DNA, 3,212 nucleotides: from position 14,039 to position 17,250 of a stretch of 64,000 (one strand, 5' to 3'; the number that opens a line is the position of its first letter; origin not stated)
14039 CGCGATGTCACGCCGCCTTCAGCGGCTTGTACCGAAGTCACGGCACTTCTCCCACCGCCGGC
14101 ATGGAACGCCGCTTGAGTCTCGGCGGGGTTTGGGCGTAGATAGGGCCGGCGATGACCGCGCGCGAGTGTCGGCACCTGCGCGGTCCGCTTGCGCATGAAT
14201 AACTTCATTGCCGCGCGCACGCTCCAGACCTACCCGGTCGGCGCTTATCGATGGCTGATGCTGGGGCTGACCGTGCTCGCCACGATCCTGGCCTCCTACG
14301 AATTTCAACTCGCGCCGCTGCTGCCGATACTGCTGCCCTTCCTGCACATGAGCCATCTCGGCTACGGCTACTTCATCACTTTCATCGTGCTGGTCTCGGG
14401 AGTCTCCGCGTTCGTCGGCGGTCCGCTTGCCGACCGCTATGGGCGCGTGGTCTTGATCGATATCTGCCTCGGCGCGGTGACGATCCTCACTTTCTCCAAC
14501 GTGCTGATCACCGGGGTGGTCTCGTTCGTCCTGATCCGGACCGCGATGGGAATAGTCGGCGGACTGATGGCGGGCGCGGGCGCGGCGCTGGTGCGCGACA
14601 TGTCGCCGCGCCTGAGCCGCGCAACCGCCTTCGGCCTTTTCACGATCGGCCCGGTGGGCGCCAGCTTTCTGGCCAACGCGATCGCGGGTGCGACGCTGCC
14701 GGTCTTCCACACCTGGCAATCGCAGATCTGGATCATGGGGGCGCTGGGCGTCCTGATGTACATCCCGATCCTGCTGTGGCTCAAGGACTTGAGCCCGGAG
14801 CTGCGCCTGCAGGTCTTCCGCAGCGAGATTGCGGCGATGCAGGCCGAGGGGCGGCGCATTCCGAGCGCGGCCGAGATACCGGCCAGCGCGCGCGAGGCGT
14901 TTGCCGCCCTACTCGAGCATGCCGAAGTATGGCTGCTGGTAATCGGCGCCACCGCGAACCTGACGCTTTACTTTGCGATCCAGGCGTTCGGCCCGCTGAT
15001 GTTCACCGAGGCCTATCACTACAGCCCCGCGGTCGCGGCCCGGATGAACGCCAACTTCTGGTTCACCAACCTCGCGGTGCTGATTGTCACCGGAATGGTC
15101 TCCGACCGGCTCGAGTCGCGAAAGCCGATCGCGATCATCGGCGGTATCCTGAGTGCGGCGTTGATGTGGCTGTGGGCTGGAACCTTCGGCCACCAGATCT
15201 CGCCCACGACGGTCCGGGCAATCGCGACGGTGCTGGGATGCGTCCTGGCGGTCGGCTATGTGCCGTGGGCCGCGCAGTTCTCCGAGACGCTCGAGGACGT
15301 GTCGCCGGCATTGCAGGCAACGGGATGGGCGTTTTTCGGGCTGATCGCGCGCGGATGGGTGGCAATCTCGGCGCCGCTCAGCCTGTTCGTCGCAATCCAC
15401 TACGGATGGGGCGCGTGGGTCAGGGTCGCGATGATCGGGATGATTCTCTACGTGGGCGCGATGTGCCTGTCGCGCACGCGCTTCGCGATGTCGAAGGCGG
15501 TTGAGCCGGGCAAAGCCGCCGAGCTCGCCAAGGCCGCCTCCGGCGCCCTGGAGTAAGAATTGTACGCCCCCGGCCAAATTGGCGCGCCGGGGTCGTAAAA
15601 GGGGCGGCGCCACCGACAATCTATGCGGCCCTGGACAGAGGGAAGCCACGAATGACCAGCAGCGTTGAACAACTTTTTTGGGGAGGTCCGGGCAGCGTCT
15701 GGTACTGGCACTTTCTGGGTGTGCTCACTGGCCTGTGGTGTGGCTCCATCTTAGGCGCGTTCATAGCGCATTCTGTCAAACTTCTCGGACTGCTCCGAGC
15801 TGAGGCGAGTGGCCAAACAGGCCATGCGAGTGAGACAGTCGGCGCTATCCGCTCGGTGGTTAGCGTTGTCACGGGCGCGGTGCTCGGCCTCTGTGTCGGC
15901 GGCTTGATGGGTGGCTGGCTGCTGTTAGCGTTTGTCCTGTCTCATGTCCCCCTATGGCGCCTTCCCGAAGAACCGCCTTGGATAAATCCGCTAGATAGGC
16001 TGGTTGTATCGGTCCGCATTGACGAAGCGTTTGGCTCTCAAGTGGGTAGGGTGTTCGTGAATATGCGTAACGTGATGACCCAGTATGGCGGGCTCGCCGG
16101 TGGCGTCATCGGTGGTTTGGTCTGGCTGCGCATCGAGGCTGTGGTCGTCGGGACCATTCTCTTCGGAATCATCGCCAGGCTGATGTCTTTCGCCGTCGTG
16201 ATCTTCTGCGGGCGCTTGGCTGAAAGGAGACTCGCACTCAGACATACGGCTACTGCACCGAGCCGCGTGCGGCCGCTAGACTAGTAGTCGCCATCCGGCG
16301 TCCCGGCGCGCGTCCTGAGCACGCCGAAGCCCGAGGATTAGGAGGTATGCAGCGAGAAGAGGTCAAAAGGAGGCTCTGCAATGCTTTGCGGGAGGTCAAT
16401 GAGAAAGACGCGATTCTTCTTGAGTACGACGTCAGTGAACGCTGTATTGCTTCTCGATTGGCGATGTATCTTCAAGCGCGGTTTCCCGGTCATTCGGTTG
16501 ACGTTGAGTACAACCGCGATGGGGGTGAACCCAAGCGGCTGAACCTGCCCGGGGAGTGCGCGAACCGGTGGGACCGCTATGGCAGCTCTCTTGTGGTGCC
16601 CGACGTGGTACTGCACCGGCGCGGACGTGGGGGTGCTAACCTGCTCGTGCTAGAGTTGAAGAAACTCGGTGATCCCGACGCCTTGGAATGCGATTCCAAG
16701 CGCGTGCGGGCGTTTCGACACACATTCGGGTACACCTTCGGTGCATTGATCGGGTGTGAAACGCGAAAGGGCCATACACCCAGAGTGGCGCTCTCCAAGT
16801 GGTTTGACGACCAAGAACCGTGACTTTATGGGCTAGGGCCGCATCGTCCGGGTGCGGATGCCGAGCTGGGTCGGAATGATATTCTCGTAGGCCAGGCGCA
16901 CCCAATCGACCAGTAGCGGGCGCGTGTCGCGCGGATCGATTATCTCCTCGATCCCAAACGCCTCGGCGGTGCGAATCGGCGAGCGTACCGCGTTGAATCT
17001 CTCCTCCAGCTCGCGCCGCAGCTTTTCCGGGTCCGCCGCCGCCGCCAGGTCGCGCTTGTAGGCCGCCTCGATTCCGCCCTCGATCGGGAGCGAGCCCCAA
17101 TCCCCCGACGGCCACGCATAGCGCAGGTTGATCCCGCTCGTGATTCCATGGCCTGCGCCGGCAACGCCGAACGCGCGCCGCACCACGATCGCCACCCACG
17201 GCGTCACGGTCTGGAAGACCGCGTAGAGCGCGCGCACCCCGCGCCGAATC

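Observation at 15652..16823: Lower-GC islet with a multi-TM protein followed by a small PD-(D/E)xK-fold-like protein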

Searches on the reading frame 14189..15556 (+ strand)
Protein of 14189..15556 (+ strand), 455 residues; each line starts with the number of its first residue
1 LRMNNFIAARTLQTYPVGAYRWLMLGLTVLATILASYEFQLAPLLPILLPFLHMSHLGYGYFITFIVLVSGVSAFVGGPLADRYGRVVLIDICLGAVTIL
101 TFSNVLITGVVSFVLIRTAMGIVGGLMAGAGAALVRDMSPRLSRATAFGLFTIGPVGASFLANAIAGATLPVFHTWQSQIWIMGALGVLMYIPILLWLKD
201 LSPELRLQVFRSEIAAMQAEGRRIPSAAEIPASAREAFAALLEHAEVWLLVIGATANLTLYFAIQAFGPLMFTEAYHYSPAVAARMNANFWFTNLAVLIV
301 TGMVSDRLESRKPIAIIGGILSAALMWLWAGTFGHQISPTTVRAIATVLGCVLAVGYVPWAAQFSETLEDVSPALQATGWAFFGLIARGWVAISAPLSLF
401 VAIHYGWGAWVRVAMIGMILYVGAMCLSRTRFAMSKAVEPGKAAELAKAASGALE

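Call 3: search_protein_families(library=pfam, proteins=[window:14189-15556:+], max_evalue=1)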
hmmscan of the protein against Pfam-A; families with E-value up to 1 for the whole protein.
window:14189-15556:+ (455 aa): 1 family
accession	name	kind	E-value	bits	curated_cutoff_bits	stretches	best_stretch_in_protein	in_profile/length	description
PF07690.21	MFS_1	-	2.7e-26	92.8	33.4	1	30-394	3-345/347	Major Facilitator Superfamily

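Call 31: find_related_loci(query=window:14189-15553:+, collection=metagenome_contigs, flank=7000)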
Query window:14189-15553:+ (455 aa) in metagenome_contigs; peptide patterns used: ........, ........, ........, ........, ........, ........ (x = any residue, [..] = any of these).
130 stretches matched a pattern; 86 encode a relative of the query (tblastn E <= 1e-3); the best 80 are kept; 80 distinct loci.
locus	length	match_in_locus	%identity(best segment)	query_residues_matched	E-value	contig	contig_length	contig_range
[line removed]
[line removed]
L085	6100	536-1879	72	3-453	0e+0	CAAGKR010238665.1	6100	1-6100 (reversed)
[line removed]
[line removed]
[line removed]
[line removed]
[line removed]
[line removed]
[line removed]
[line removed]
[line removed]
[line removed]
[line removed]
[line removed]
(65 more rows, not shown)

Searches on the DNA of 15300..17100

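Call 69: search_rna_families(source=window, start=15300, end=17100, threshold=evalue, max_evalue=1)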
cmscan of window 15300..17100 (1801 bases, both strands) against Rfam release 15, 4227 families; matches with E-value up to 1: 0.
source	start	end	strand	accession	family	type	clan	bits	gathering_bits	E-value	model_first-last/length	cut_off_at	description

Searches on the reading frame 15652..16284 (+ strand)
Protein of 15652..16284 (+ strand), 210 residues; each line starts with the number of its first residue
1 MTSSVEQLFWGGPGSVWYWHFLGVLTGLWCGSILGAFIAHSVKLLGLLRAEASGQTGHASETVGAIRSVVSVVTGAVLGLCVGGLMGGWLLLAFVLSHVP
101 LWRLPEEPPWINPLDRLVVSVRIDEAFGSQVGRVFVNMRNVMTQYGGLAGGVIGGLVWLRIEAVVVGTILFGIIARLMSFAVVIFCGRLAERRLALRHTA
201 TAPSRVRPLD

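Call 3: search_protein_families(library=pfam, proteins=[window:15652-16284:+], max_evalue=1)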
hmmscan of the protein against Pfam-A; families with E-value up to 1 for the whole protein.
window:15652-16284:+ (210 aa): 2 families
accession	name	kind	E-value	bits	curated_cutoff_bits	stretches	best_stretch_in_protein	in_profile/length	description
PF24664.1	Monjiviricetes_fusion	-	0.27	9.6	27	1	130-184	532-587/653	Viral fusion glycoprotein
PF05433.20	Rick_17kDa_Anti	-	0.3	11.5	24.2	1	146-175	6-39/43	Glycine zipper 2TM domain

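Call 4: search_protein_families(library=padloc, proteins=[window:15652-16284:+], max_evalue=1)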
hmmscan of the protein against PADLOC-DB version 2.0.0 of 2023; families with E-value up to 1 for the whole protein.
window:15652-16284:+ (210 aa): 0 families

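Call 5: search_protein_families(library=ncbifam, proteins=[window:15652-16284:+], max_evalue=1)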
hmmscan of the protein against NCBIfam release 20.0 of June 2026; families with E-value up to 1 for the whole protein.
window:15652-16284:+ (210 aa): 0 families

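Call 6: search_protein_families(library=phrogs, proteins=[window:15652-16284:+], max_evalue=1)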
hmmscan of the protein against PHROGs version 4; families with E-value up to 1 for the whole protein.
window:15652-16284:+ (210 aa): 0 families

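Call 20: find_homologous_proteins(query=window:15652-16281:+)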
Query window:15652-16281:+ (210 aa): 3 proteins with E <= 0.001 among 2680 candidates.
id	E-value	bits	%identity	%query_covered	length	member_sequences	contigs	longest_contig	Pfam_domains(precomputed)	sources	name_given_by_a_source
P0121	1.8e-131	455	100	100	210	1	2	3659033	-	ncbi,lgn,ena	ncbi:MAG: hypothetical protein WA005_11180 [Candidatus Binataceae bacterium]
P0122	8.3e-59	217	58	92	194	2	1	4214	-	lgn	-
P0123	1.1e-34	138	45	92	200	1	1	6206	-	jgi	jgi:hypothetical protein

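Call 21: find_encoding_contigs(protein=P0122, flank=5000)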
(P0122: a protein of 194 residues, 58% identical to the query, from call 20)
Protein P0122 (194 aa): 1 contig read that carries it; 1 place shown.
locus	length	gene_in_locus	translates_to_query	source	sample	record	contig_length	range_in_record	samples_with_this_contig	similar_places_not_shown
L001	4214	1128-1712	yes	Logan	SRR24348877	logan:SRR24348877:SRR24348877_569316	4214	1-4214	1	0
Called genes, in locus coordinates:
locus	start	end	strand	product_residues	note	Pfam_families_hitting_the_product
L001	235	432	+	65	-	-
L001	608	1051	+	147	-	-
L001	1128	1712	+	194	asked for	-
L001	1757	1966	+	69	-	-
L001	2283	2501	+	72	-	-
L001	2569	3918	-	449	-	PF07690:MFS_1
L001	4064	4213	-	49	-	?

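Call 22: find_encoding_contigs(protein=P0123, flank=6000)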
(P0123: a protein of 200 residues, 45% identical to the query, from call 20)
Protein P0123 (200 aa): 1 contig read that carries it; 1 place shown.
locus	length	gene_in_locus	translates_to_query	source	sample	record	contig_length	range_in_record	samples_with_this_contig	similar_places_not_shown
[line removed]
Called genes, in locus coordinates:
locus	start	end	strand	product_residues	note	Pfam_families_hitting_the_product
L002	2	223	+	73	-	?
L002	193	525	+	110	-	-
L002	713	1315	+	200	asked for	-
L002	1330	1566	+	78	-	-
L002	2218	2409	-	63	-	-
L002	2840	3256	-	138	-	-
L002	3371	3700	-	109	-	-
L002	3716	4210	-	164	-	-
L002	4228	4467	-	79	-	-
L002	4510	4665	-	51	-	-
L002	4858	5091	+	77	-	-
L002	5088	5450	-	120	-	-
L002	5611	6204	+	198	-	?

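Call 63: search_protein_families(library=pfam, proteins=[L001:458-1048:+, L001:2283-2498:+], max_evalue=0.01)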
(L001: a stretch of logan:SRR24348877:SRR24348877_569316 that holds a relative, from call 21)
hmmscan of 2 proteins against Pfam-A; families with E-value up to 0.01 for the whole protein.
L001:458-1048:+ (197 aa): 0 families

L001:2283-2498:+ (72 aa): 1 family
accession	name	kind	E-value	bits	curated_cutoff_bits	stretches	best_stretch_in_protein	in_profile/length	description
PF10049.14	DUF2283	-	0.00035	21.1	23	1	17-52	13-47/49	Protein of unknown function (DUF2283)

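Call 64: predict_structure(alignment_id=A3)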
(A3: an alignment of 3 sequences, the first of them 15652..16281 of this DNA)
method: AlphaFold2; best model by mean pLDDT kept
length: 210 residues; sequences in the alignment: 3
mean_pLDDT: 54.7   pTM: 0.35
mean pLDDT of the five models: 54.7, 53.0, 51.8, 51.6, 48.3
residues with pLDDT >= 90: 0; 70-90: 22; 50-70: 113; < 50: 75
segments of 3 or more residues with pLDDT < 50: 1-3, 98-108, 111-164
pLDDT, mean of each block of 10 residues (from residue 1): 47 58 71 69 60 58 68 71 66 54 42 41 40 39 43 43 51 59 61 57 50
secondary structure, 60 per line:
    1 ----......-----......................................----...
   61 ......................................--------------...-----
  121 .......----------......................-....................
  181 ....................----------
elements in order: H5-10 H16-53 H58-98 H121-127 H138-159 H161-200

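Call 81: search_protein_representatives(alignment_id=A3)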
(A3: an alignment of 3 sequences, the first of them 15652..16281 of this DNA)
Query: 3 sequences, 195 profile positions. Proteins with E-value up to 0.001 (for the whole library): 3; up to 1e-10: 3; up to 1e-30: 2. The best 3 are listed.
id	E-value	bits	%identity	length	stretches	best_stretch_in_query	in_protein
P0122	1.1e-100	351.9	-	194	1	1-194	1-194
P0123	5.8e-94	329.9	-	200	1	1-194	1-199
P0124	2.3e-24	102.8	-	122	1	84-191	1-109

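Call 89: find_encoding_contigs(protein=P0124, flank=5000, max_places=3)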
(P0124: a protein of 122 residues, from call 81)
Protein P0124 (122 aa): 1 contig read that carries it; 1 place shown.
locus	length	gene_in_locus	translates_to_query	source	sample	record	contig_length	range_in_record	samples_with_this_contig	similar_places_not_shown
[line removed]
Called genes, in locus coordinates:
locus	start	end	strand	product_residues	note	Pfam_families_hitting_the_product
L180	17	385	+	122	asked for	-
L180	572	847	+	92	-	?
